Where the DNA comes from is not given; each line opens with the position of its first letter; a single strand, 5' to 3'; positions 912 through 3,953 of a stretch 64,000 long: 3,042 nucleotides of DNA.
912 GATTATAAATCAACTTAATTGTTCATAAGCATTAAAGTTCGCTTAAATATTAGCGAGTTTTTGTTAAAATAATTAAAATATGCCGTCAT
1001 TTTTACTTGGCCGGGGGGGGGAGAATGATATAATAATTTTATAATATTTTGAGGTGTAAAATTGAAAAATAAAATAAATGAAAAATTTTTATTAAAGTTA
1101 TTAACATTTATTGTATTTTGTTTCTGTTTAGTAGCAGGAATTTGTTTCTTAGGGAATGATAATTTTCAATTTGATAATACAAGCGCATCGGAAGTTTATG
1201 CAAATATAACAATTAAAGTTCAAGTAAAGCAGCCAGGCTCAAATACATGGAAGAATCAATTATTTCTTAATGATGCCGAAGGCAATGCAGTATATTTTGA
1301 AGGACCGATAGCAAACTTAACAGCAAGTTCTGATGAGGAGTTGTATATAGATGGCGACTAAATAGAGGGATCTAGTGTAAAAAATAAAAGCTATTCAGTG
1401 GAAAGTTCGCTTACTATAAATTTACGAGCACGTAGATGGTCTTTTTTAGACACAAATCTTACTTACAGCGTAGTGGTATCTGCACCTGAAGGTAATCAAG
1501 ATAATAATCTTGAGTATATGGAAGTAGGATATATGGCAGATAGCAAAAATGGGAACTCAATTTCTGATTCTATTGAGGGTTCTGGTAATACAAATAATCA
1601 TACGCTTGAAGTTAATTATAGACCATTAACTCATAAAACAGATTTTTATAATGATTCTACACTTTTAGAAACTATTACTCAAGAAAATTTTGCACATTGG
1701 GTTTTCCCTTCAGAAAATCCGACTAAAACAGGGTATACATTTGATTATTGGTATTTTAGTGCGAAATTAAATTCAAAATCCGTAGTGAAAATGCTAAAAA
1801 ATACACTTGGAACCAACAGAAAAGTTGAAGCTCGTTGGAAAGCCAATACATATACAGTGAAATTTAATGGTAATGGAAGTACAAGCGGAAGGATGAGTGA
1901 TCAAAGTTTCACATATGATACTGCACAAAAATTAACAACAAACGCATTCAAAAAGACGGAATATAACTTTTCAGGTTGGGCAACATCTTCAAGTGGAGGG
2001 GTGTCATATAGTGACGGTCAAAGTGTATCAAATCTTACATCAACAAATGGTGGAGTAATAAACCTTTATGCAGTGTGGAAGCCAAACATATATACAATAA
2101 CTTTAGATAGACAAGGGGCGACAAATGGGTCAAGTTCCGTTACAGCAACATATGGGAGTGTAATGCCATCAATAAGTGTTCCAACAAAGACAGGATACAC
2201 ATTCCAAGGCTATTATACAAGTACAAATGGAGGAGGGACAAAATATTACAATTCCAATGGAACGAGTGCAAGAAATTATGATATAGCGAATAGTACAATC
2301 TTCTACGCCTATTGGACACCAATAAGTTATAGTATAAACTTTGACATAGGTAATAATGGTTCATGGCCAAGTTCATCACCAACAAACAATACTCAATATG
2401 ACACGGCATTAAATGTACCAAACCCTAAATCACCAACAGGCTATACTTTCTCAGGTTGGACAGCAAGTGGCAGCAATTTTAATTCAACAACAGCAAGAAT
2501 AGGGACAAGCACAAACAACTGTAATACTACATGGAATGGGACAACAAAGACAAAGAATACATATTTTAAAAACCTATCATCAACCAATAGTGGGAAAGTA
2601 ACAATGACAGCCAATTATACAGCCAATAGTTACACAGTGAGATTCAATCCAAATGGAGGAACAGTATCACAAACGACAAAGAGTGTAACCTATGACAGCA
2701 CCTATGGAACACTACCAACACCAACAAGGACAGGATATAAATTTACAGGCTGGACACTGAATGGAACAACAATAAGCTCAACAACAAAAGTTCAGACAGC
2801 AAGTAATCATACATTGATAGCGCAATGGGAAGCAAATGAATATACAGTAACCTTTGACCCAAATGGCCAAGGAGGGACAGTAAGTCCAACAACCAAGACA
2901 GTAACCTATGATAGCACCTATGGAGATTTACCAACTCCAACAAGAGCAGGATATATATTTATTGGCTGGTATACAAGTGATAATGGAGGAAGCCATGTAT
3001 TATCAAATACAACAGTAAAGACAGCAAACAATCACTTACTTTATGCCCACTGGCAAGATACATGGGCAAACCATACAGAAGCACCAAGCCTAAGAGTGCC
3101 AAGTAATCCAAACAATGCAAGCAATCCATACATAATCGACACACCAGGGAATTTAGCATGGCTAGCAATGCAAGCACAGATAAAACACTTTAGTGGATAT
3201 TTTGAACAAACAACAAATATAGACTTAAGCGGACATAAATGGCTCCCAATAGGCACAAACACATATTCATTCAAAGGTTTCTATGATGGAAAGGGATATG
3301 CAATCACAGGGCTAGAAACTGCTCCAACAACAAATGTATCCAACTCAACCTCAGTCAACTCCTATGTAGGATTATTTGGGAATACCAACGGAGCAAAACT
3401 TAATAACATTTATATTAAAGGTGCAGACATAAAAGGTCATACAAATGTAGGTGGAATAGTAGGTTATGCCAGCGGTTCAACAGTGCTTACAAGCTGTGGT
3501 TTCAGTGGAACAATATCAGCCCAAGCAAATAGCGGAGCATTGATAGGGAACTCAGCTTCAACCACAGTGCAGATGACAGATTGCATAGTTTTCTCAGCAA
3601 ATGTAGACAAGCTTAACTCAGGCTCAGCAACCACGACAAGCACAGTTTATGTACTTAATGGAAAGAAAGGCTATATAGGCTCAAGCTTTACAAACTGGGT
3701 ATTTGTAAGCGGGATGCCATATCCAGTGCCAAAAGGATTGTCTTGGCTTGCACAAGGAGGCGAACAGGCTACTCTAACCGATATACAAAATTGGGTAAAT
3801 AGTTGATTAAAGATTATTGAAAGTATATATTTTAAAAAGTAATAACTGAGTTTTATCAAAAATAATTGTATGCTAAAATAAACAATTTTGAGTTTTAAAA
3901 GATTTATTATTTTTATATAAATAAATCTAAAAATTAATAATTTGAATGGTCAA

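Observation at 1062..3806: Surface protein split by a single in-frame TAA: pseudogene, second phase-variation layer, or readthrough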

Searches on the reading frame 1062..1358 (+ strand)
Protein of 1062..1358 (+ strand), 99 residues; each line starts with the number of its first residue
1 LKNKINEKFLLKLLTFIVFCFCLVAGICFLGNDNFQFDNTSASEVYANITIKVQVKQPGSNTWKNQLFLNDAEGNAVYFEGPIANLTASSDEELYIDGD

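Call 4: search_protein_families(library=pfam, proteins=[window:1062-1358:+], max_evalue=0.01)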
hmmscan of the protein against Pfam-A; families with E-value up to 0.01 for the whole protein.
window:1062-1358:+ (99 aa): 0 families

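Call 15: find_encoding_contigs(protein=window:1062-1358:+, flank=5000, max_places=10)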
Protein window:1062-1358:+ (99 aa): 22 contigs read that carry it; 4 places shown.
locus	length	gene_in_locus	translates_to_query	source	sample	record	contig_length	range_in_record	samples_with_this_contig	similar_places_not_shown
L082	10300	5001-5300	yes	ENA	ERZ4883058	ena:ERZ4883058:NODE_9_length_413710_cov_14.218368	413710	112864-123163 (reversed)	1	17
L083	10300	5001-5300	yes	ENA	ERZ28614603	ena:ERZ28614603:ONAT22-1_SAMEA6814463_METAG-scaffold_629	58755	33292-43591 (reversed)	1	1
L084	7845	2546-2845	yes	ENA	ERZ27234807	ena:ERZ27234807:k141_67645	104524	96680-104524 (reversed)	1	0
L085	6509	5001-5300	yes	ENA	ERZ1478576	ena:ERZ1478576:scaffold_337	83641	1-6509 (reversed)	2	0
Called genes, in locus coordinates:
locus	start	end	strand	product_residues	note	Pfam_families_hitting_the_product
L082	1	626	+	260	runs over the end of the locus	-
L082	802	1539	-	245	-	PF00106:adh_short, PF01370:Epimerase, PF08659:KR, PF16363:GDP_Man_Dehyd (faint), PF23441:SDR, PF13561:adh_short_C2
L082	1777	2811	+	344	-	PF02016:Peptidase_S66, PF17676:Peptidase_S66C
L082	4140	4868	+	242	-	PF07505:DUF5131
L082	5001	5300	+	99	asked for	-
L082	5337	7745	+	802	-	PF09479:Flg_new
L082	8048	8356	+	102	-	PF01740:STAS, PF13466:STAS_2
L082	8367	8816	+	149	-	PF13581:HATPase_c_2, PF02518:HATPase_c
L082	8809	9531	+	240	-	PF04542:Sigma70_r2, PF04539:Sigma70_r3, PF04545:Sigma70_r4, PF08281:Sigma70_r4_2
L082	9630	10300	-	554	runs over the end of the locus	-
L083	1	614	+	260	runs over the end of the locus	-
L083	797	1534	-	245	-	PF00106:adh_short, PF01370:Epimerase, PF08659:KR, PF16363:GDP_Man_Dehyd (faint), PF23441:SDR, PF13561:adh_short_C2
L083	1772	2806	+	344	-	PF02016:Peptidase_S66, PF17676:Peptidase_S66C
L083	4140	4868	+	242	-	PF07505:DUF5131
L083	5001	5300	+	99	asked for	-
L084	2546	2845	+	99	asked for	-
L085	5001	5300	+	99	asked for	-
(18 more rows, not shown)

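Call 34: list_cluster_members(proteins=[P0121, window:1062-1358:+, window:4428-4874:+, window:201-926:+, P0130, P0137])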
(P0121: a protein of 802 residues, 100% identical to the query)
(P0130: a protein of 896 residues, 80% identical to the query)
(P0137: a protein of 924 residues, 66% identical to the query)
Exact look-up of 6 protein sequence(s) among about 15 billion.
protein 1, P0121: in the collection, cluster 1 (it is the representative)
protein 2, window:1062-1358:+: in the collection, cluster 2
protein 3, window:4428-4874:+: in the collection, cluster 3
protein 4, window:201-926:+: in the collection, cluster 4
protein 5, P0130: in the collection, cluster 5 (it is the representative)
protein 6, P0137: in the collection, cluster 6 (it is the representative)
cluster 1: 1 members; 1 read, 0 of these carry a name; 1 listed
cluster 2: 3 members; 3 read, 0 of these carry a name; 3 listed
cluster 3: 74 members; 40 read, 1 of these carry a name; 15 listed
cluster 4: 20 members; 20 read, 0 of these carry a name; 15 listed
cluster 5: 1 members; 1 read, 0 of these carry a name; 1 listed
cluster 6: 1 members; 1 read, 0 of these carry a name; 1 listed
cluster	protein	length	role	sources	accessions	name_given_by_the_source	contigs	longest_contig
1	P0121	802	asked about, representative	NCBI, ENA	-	-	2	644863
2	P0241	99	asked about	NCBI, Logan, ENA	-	-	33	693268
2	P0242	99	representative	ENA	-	-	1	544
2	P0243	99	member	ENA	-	-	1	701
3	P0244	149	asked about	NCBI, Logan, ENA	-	-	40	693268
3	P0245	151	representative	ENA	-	-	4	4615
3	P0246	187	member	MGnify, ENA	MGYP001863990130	CR=1 FL=1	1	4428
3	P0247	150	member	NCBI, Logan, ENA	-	-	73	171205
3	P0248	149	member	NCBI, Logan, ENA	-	-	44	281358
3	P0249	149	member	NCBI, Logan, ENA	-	-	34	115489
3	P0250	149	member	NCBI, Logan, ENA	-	-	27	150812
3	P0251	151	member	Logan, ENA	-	-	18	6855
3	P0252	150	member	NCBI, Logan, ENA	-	-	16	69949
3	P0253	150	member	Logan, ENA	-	-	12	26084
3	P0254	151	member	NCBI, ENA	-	-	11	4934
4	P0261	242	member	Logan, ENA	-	-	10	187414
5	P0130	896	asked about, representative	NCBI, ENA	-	-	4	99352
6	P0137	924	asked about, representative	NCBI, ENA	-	-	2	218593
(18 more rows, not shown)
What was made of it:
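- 1062..1361 (+): 5' fragment of the gene: codons 1-99 (N-terminal membrane anchor and the first ~70 residues of the lineage-specific N-domain) plus the TAA. The exact 99-aa product is on 33 contigs (call 34).
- Checked: The identical 99-aa product is on record on 33 contigs, plus two one-residue variants that are also 99 aa (call 34).
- The 99-aa product is on 33+1+1 contigs (call 34).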

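Call 35: find_encoding_contigs(protein=P0261, flank=5000, max_places=4)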
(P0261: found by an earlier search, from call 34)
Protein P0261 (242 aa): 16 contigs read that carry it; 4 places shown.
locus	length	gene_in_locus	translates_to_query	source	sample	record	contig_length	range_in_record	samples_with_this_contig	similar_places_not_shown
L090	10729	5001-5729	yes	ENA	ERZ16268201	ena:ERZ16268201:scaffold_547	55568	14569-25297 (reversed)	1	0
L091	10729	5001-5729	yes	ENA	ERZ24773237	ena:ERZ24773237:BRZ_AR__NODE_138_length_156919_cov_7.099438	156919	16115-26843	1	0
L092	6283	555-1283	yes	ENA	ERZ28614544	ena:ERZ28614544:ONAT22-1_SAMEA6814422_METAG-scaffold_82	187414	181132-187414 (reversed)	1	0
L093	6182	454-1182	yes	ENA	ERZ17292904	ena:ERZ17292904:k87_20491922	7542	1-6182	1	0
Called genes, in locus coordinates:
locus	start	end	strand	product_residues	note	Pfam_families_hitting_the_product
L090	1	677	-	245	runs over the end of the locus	PF00106:adh_short, PF01370:Epimerase, PF08659:KR, PF16363:GDP_Man_Dehyd (faint), PF23441:SDR, PF13561:adh_short_C2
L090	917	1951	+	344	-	PF02016:Peptidase_S66, PF17676:Peptidase_S66C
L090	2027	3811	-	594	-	PF10592:AIPR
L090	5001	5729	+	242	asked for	PF07505:DUF5131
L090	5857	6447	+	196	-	-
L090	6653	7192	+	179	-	PF09479:Flg_new (weak)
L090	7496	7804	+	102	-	PF01740:STAS, PF13466:STAS_2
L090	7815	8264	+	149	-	PF13581:HATPase_c_2, PF02518:HATPase_c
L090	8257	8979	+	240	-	PF04542:Sigma70_r2, PF04539:Sigma70_r3 (weak), PF04545:Sigma70_r4, PF08281:Sigma70_r4_2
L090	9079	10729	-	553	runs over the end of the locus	-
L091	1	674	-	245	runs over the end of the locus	PF00106:adh_short, PF01370:Epimerase, PF08659:KR, PF16363:GDP_Man_Dehyd (faint), PF23441:SDR, PF13561:adh_short_C2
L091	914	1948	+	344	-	PF02016:Peptidase_S66, PF17676:Peptidase_S66C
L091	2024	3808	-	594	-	PF10592:AIPR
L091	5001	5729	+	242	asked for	PF07505:DUF5131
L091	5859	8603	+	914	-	PF18998:Flg_new_2 (faint), PF09479:Flg_new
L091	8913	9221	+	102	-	PF01740:STAS, PF13466:STAS_2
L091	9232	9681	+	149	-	PF13581:HATPase_c_2, PF02518:HATPase_c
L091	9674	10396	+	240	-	PF04542:Sigma70_r2, PF04539:Sigma70_r3, PF04545:Sigma70_r4, PF08281:Sigma70_r4_2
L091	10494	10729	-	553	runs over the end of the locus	-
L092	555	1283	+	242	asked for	PF07505:DUF5131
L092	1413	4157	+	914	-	PF18998:Flg_new_2 (faint), PF09479:Flg_new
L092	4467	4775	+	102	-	PF01740:STAS, PF13466:STAS_2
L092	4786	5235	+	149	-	PF13581:HATPase_c_2, PF02518:HATPase_c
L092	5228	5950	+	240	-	PF04542:Sigma70_r2, PF04539:Sigma70_r3, PF04545:Sigma70_r4, PF08281:Sigma70_r4_2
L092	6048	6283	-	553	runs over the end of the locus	-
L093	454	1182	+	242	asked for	PF07505:DUF5131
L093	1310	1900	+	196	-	-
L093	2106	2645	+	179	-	PF09479:Flg_new (weak)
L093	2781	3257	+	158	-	PF01740:STAS, PF13466:STAS_2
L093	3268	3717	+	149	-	PF13581:HATPase_c_2, PF02518:HATPase_c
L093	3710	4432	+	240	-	PF04542:Sigma70_r2, PF04539:Sigma70_r3 (weak), PF04545:Sigma70_r4, PF08281:Sigma70_r4_2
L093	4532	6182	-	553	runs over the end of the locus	-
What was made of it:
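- Tried and rejected: They were found through the upstream neighbour's cluster (calls 34, 35).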

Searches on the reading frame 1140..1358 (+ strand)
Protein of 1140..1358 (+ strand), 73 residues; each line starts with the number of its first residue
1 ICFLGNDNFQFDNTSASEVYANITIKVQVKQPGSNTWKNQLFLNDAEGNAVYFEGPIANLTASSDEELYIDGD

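Call 50: search_protein_families(library=pfam, proteins=[window:1140-1358:+], max_evalue=10)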
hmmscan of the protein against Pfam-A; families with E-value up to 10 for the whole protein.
window:1140-1358:+ (73 aa): 0 families

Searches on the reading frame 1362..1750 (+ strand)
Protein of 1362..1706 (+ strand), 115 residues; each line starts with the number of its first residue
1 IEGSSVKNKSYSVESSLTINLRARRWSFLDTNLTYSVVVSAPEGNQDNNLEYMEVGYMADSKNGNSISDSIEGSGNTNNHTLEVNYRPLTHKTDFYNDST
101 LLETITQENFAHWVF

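Call 14: find_related_loci(query=window:1362-1706:+, collection=metagenome_contigs, flank=5000)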
Query window:1362-1706:+ (115 aa) in metagenome_contigs; peptide patterns used: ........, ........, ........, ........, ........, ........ (x = any residue, [..] = any of these).
108 stretches matched a pattern, but none encodes a relative of the query by tblastn (E <= 1e-3).
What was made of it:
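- Tried and rejected: JGI metagenome_contigs scan (call 14): nothing.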

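Call 50: search_protein_families(library=pfam, proteins=[window:1362-1750:+], max_evalue=10)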
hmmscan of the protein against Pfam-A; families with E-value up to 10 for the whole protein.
window:1362-1750:+ (129 aa): 0 families

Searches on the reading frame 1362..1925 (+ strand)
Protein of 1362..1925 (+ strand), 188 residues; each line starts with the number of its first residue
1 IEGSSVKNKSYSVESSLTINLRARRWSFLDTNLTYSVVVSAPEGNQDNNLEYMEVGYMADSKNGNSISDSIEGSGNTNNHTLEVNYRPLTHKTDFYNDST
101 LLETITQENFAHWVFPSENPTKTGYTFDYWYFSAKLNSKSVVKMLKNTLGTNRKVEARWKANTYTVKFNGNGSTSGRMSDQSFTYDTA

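Call 12: find_related_loci(query=window:1362-1925:+, collection=genome_contigs, flank=6000)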
Query window:1362-1925:+ (188 aa) in genome_contigs; peptide patterns used: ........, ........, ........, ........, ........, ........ (x = any residue, [..] = any of these).
238 stretches matched a pattern; 160 encode a relative of the query (tblastn E <= 1e-3); the best 80 are kept; 80 distinct loci.
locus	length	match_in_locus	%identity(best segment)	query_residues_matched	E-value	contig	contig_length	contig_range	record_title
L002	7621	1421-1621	49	119-186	2e-14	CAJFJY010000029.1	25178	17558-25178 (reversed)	uncultured Clostridia bacterium isolate Chicken_20_mag_165 genome assembly, contig: MAGpy_11413_20_idba_bin_165_fascaffo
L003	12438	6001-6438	51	120-188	4e-14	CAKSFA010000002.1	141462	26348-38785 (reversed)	MAG: uncultured Eubacteriales bacterium isolate REFINED_METABAT215_TOP10_CONTIGS_1500_ASSEMBLY_K77_MERGED__Hadza_MoBio_h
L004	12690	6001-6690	53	121-188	5e-14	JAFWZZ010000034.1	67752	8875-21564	MAG: Bacillota bacterium isolate RGIG6225 Sheep_Rectum-2__c929166, whole genome shotgun sequence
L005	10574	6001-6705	49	121-188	1e-13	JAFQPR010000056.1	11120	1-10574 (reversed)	MAG: Clostridia bacterium isolate RGIG2037 Goat_Colon-1__c452432, whole genome shotgun sequence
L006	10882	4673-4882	45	114-188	1e-13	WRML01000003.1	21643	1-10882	MAG: Kiritimatiellaeota bacterium isolate Th196P3bin76 Ga0099364_10004298, whole genome shotgun sequence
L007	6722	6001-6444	47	114-185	2e-13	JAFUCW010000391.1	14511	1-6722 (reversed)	MAG: Eggerthellaceae bacterium isolate RGIG4379 Roe_deer_Jejunum.Co__c403112, whole genome shotgun sequence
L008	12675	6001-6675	41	74-186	2e-13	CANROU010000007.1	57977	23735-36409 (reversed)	MAG: uncultured Bacilli bacterium isolate Lapin-019__bin48 genome assembly, contig: Lapin-019__NODE_267_length_57977_cov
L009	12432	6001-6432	53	121-187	2e-12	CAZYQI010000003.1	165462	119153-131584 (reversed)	MAG TPA_asm: uncultured Peptostreptococcaceae bacterium isolate SRP302447_co1_726 genome assembly, contig: NODE_334_leng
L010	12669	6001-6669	46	118-188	4e-12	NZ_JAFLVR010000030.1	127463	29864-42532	Candidatus Enterococcus murrayae strain MJM16 scaffold3.30, whole genome shotgun sequence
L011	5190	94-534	49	120-188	6e-12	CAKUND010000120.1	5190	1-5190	MAG: uncultured Oscillospiraceae bacterium isolate REFINED_METABAT215_TOP10_CONTIGS_1500_ASSEMBLY_K77_MERGED__Hadza_MoBi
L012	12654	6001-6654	46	111-186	1e-11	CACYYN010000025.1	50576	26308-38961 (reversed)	MAG: Ruminococcaceae bacterium isolate RUG12393 genome assembly, contig: RUG12393_asm_25, whole genome shotgun sequence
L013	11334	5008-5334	38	81-188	1e-13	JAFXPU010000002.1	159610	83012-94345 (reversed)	MAG: Bacilli bacterium isolate RGIG6635 Sheep_Rumen-1__c90544, whole genome shotgun sequence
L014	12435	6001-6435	45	121-186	1e-11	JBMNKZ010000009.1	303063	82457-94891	MAG: Bacillota bacterium isolate SBF912LR0HQ0055 contig_55870, whole genome shotgun sequence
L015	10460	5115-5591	29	33-188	1e-11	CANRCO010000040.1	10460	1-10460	MAG: uncultured Bacilli bacterium isolate Lapin-027__bin76 genome assembly, contig: Lapin-027__NODE_6465_length_10460_co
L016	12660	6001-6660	42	114-188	2e-11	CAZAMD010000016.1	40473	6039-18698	MAG TPA_asm: uncultured Roseburia sp. isolate SRP314395_co1_246 genome assembly, contig: NODE_658_length_40473_cov_21.08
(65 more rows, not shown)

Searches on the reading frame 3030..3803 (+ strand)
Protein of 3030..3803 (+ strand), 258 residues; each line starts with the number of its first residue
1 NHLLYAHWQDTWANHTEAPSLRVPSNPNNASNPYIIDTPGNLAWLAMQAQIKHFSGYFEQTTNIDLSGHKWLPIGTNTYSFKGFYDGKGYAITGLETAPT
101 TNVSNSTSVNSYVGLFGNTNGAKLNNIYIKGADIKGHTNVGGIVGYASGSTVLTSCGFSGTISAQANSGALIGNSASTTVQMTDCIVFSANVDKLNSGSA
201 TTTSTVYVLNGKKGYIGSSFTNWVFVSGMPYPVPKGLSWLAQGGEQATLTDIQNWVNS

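Call 50: search_protein_families(library=pfam, proteins=[window:3030-3803:+], max_evalue=10)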
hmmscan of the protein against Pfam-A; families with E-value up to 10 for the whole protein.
window:3030-3803:+ (258 aa): 2 families
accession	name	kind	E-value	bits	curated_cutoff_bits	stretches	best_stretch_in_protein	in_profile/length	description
PF07581.17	Glug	-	0.012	16.5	20.5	1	136-163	1-28/28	The GLUG motif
PF13134.11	DUF3948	-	0.17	12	25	1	143-155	14-26/35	Protein of unknown function (DUF3948)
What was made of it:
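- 3051..3803 (+): Conserved C-terminal domain shared by the whole paralogue family, with a sub-threshold GLUG motif. PF07581 scores 16.5 bits, below its cut-off (call 50).
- On GLUG-motif proteins (PF07581): 16.5 bits against 20.5, E = 0.012 (call 50).
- Checked: The 'GLUG-like' label is only weakly supported: PF07581 scores 16.5 bits, below its 20.5-bit cut-off, E = 0.012 (call 50).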
